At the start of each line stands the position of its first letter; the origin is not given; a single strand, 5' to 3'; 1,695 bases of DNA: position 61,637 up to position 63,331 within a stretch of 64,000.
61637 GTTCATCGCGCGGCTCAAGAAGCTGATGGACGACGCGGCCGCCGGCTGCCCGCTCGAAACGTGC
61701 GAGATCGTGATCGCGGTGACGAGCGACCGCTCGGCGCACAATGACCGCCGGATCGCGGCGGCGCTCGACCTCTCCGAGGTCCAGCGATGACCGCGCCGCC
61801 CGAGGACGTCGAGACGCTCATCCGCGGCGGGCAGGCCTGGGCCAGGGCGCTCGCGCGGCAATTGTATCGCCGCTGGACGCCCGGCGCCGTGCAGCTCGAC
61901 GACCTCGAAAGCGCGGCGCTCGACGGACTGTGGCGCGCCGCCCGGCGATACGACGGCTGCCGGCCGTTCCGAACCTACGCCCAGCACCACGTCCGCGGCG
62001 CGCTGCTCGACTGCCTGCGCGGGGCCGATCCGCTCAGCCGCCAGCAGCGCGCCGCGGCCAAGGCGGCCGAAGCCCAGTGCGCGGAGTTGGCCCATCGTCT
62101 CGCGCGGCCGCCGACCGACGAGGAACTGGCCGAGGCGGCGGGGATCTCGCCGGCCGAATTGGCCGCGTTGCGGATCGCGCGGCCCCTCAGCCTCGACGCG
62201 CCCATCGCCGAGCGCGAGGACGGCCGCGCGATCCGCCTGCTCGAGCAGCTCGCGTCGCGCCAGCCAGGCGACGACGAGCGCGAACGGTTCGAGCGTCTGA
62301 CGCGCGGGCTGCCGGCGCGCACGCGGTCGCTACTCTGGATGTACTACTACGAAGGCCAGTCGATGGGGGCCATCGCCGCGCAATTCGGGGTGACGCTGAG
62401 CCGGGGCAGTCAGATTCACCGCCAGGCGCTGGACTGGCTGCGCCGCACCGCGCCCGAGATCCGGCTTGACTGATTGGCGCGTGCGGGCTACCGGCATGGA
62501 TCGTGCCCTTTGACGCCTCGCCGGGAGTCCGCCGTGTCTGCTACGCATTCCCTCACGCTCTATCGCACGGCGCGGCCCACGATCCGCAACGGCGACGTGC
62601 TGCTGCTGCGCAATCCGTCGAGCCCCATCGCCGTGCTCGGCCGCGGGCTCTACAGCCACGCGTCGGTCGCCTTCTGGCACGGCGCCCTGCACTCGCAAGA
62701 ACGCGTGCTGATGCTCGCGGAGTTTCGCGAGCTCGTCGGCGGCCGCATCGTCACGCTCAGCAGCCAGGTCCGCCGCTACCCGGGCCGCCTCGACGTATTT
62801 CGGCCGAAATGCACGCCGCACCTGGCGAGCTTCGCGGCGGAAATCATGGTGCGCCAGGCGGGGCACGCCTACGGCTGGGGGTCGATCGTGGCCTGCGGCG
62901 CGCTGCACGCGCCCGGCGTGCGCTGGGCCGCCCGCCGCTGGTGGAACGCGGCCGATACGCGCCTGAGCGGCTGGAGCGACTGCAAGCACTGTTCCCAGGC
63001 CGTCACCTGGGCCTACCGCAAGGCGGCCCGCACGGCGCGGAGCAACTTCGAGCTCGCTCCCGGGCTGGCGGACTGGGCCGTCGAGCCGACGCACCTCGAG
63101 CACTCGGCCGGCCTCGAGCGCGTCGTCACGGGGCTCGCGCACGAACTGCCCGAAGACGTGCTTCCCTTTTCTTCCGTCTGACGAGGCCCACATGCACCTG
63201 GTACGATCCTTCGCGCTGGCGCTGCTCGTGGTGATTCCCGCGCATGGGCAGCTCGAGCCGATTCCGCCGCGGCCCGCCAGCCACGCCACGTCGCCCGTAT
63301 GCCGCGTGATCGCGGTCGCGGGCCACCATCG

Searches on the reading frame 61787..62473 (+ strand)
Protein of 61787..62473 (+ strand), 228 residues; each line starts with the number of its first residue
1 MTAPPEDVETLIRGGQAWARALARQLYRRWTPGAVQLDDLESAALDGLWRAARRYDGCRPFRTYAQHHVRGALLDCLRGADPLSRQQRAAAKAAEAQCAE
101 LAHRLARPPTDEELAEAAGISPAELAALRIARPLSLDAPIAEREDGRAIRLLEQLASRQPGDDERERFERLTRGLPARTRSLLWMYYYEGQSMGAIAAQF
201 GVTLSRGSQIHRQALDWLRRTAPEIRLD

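Call 29: search_protein_families(library=pfam, proteins=[window:61787-62473:+], max_evalue=0.01)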
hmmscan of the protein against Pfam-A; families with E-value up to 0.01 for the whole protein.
window:61787-62473:+ (228 aa): 4 families
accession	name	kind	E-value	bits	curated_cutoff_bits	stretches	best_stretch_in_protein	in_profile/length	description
PF04545.22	Sigma70_r4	-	1.1e-09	38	24.1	1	174-219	4-49/50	Sigma-70, region 4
PF04539.22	Sigma70_r3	-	2.2e-07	31.3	25.3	1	99-155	11-69/78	Sigma-70 region 3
PF04542.20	Sigma70_r2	-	8.1e-07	29.2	24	1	22-80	8-68/71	Sigma-70 region 2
PF08281.18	Sigma70_r4_2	-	1.2e-05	25.3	25.7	1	166-205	2-41/54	Sigma-70, region 4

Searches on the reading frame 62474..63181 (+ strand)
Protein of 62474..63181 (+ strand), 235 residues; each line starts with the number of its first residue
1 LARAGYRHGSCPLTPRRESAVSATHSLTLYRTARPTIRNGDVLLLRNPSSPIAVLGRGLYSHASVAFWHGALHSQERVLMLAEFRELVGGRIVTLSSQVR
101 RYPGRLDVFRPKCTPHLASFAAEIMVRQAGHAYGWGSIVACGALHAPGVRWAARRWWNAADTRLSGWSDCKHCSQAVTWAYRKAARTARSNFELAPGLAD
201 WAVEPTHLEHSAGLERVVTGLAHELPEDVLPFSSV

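Call 54: search_protein_families(library=pfam, proteins=[window:62474-63181:+], max_evalue=0.1)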
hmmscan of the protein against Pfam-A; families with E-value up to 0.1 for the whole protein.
window:62474-63181:+ (235 aa): 1 family
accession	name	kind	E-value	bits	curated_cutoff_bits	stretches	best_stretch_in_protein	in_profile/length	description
PF05708.18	Peptidase_C92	-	0.00034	21.2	27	1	37-136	2-99/166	Permuted papain-like amidase enzyme, YaeF/YiiX, C92 family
